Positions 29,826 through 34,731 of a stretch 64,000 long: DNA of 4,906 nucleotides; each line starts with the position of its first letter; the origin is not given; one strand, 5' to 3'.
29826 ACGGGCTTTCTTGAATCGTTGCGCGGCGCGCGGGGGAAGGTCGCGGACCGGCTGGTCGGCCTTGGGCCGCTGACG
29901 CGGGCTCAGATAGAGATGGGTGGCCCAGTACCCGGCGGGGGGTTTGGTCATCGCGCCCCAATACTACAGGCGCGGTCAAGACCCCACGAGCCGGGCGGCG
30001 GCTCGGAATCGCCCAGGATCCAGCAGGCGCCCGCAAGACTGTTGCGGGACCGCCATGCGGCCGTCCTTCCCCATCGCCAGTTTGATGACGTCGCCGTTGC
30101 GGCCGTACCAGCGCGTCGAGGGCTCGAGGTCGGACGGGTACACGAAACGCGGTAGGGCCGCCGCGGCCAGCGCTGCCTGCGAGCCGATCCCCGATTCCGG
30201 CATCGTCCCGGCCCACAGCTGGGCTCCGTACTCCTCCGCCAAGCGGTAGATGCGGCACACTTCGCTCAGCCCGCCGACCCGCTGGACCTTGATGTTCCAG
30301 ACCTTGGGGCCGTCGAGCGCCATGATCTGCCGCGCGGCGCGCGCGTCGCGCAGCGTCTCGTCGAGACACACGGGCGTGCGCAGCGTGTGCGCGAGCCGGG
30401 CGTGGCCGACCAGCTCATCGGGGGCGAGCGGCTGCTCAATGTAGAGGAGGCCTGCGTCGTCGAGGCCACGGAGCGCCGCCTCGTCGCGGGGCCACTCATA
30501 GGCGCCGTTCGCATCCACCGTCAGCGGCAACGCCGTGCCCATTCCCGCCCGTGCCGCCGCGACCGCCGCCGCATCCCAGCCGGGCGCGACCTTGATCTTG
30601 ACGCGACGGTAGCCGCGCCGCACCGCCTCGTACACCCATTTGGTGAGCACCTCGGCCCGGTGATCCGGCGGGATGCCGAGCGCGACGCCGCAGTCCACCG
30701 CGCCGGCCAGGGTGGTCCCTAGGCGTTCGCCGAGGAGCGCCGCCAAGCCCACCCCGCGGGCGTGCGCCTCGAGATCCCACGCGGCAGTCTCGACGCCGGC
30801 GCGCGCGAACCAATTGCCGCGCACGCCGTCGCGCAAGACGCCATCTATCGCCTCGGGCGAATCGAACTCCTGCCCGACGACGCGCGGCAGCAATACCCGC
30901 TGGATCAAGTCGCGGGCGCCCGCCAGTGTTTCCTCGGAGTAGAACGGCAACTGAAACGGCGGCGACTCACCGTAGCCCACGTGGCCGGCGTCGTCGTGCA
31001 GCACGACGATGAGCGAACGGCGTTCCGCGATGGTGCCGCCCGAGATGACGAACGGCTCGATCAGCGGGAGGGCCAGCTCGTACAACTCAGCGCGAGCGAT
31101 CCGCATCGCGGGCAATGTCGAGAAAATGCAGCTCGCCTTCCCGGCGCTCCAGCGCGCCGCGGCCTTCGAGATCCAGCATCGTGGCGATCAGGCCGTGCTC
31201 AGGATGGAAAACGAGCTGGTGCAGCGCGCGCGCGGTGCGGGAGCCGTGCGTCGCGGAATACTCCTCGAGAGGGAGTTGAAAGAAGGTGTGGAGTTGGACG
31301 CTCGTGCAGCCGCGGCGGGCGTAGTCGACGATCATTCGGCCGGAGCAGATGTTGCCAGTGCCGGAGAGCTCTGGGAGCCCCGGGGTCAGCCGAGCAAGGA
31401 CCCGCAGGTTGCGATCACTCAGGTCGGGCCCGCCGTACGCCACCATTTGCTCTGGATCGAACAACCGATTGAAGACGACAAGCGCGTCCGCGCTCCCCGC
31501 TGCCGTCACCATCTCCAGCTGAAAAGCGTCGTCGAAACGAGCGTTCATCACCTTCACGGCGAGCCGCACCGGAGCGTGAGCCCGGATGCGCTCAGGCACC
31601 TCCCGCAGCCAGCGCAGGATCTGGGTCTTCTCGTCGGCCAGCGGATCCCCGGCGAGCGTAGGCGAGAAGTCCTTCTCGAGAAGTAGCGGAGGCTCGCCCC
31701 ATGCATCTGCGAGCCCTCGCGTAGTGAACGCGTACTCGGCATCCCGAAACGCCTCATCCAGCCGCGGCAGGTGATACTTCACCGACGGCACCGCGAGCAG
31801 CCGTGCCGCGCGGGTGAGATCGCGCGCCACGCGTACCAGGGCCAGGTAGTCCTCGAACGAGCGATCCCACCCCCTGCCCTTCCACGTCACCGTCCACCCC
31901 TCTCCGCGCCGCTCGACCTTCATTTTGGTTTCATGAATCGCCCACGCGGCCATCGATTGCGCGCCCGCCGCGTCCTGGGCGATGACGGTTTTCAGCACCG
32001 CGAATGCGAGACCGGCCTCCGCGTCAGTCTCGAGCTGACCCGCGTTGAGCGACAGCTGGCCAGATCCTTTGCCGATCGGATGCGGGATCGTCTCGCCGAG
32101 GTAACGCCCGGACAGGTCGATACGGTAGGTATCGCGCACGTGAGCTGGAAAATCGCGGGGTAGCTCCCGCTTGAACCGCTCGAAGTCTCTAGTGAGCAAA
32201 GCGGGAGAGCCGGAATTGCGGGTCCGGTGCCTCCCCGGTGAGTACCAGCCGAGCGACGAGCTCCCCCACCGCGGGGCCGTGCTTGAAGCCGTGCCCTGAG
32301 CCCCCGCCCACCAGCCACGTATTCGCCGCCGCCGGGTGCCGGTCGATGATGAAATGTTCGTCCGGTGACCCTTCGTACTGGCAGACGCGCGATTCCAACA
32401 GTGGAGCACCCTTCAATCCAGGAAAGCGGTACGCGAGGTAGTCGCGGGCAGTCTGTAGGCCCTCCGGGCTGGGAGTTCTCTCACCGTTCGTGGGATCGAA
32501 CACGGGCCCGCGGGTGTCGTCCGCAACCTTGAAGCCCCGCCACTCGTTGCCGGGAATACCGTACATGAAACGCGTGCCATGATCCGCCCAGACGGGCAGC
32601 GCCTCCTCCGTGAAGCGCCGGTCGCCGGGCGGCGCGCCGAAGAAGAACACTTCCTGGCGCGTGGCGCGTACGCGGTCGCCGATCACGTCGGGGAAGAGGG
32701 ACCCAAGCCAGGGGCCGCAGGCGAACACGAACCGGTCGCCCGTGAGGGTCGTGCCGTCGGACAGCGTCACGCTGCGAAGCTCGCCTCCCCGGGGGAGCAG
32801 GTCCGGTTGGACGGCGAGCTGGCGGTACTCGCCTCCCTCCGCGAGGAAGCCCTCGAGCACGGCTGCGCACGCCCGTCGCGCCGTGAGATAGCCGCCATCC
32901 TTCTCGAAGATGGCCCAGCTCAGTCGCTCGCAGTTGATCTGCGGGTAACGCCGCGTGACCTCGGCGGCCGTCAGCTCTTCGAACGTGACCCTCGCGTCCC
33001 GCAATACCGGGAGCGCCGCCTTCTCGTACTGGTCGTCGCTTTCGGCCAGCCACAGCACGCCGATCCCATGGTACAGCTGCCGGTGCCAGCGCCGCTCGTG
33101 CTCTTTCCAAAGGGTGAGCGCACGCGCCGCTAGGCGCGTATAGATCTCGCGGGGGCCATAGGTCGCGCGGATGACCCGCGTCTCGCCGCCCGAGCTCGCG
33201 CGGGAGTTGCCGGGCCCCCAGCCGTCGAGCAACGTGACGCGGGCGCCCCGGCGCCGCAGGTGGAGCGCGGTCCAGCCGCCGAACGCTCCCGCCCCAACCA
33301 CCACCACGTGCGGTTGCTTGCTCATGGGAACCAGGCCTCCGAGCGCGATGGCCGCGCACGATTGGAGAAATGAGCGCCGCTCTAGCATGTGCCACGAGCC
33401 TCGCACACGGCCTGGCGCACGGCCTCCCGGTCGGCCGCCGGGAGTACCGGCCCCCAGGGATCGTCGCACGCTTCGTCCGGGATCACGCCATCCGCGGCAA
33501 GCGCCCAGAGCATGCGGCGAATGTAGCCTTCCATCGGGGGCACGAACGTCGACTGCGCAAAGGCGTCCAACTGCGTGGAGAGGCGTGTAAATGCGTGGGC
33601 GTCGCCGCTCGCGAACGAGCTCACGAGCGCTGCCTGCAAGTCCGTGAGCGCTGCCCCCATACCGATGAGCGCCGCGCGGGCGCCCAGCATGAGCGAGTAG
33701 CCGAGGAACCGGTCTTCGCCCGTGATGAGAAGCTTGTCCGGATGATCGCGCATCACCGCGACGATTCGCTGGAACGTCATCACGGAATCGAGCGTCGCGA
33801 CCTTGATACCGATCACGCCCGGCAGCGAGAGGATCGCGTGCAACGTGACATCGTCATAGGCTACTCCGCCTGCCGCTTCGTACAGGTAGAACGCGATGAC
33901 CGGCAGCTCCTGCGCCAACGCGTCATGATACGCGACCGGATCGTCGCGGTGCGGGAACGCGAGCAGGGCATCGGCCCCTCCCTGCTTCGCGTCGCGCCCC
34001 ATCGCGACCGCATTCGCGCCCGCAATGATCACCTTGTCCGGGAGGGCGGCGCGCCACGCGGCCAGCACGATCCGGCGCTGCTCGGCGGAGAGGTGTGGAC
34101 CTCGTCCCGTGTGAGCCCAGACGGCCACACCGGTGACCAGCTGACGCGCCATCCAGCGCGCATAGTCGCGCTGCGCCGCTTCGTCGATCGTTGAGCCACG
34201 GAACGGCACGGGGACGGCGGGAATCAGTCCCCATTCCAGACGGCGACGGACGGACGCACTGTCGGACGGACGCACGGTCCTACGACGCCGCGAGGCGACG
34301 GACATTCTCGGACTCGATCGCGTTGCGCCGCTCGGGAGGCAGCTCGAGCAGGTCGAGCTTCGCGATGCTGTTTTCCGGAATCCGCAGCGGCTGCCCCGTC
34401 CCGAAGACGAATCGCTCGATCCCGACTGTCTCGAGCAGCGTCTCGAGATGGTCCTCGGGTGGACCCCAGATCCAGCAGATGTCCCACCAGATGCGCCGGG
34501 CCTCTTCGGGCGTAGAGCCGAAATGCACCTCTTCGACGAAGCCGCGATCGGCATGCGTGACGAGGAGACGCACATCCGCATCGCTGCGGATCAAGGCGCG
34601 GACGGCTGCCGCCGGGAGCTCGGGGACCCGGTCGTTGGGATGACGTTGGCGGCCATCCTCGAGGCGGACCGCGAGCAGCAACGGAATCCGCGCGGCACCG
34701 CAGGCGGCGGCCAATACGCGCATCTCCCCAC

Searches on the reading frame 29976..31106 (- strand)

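Call 13: search_protein_families(library=ncbifam, proteins=[window:29976-31106:-], max_evalue=0.00001)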
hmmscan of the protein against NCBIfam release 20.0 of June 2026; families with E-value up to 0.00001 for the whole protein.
window:29976-31106:- (376 aa): 14 families
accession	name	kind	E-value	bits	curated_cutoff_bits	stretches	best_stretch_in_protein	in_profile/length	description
TIGR01928.1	menC_lowGC_arch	equivalog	1.7e-65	221.2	200.65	1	9-336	1-317/325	o-succinylbenzoate synthase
TIGR02534.1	mucon_cyclo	subfamily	2.5e-36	125.5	334.95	1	11-319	9-315/368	muconate/chloromuconate family cycloisomerase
NF042940.1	racemase_DgcA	equivalog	1.1e-24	87.3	400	1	11-322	6-291/323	N-acetyl-D-Glu racemase DgcA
NF047820.1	TalGalacDh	equivalog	3e-23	82.3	500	1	101-297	107-301/371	L-talarate/galactarate dehydratase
NF043002.1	HProlDhtase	equivalog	3.2e-19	69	500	1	1-285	1-277/366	cis-3-hydroxy-L-proline dehydratase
NF011708.0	PRK15129.1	equivalog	4.1e-19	68.8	343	1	7-322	5-296/321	L-Ala-D/L-Glu epimerase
TIGR01927.1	menC_gam_Gplu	equivalog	5.1e-19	68.7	130.55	1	10-317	2-280/307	o-succinylbenzoate synthase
NF002782.0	PRK02901.1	equivalog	4.6e-15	55.4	288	1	158-354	93-291/328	o-succinylbenzoate synthase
NF002739.0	PRK02714.1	equivalog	2.1e-14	53.8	259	1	185-316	156-287/320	o-succinylbenzoate synthase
NF010624.0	PRK14017.1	equivalog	7.5e-13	48.3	311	1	99-303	80-287/382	galactonate dehydratase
NF040866.1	AraD_Arch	equivalog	1.6e-12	47.1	650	1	37-298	40-299/372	arabinonate dehydratase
NF041118.1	A_G_epim_Thtga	equivalog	5e-11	42.3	500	1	3-316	3-307/341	L-Ala-D/L-Glu epimerase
NF040790.2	glucon_galact_dh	equivalog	1.2e-07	30.9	750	1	179-297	178-296/390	bifunctional D-gluconate/D-galactonate dehydratase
NF003473.0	PRK05105.1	equivalog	4.9e-06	25.8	236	0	2-72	2-69/331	o-succinylbenzoate synthase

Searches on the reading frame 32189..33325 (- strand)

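Call 13: search_protein_families(library=ncbifam, proteins=[window:32189-33325:-], max_evalue=0.00001)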
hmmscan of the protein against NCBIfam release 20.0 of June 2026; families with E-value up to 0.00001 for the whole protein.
window:32189-33325:- (378 aa): 7 families
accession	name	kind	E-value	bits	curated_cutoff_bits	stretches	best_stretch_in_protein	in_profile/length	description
NF008425.0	PRK11259.1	equivalog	3.8e-71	240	257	1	3-377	3-376/377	N-methyl-L-tryptophan oxidase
TIGR01377.1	soxA_mon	subfamily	6.1e-55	186.5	479.65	1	7-376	3-375/381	amino oxidase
TIGR02352.1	thiamin_ThiO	equivalog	1.4e-16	60.5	250.8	1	7-364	1-350/351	glycine oxidase ThiO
TIGR03364.1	HpnW_proposed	hypoth_equivalog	3.8e-11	42.7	285.1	1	6-216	2-206/365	TIGR03364 family FAD-dependent oxidoreductase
NF040813.1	pro_dh_Thprot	equivalog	4.7e-08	32.5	600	0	7-46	2-42/362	D-proline dehydrogenase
TIGR01373.1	soxB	subfamily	2.9e-07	29.7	529.45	0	6-148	32-174/407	sarcosine oxidase subunit beta family protein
NF002480.1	PRK01747.1-1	equivalog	9.1e-07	27.7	540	1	4-158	248-404/645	bifunctional tRNA (5-methylaminomethyl-2-thiouridine)(34)-methyltransferase MnmC2/FAD-dependent 5-carboxymethylaminomethyl-2-thiouridine(34)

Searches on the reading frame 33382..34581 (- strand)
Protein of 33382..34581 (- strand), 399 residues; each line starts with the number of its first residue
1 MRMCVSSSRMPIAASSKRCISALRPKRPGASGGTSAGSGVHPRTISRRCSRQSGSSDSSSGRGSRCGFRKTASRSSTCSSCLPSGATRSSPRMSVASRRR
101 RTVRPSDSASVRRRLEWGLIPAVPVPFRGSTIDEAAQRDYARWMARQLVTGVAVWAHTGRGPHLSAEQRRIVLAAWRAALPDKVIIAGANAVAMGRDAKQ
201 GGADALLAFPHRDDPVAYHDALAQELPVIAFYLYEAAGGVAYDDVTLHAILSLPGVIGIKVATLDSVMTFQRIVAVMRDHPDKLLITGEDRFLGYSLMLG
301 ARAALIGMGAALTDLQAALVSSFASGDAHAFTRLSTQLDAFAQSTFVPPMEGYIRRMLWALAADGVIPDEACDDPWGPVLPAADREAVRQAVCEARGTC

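Call 7: search_protein_families(library=ncbifam, proteins=[window:33382-34581:-], max_evalue=0.00001)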
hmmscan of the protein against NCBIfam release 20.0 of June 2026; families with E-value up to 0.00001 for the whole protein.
window:33382-34581:- (399 aa): 2 families
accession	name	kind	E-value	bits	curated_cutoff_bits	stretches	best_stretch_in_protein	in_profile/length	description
TIGR00674.1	dapA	equivalog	5.9e-06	25.3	206.15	1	119-347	2-242/286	4-hydroxy-tetrahydrodipicolinate synthase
NF040954.1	Arch_KDGaldase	equivalog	7.8e-06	25.4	390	0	123-340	7-230/288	bifunctional 2-dehydro-3-deoxy-phosphogluconate/2-dehydro-3-deoxy-6-phosphogalactonate aldolase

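Call 8: search_protein_families(library=pfam, proteins=[window:33382-34581:-], max_evalue=0.00001)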
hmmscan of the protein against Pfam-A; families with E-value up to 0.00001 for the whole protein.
window:33382-34581:- (399 aa): 1 family
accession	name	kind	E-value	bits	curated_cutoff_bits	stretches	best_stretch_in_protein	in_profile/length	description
PF00701.28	DHDPS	-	9.7e-10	38.1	22.1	1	118-380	4-275/289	Dihydrodipicolinate synthetase family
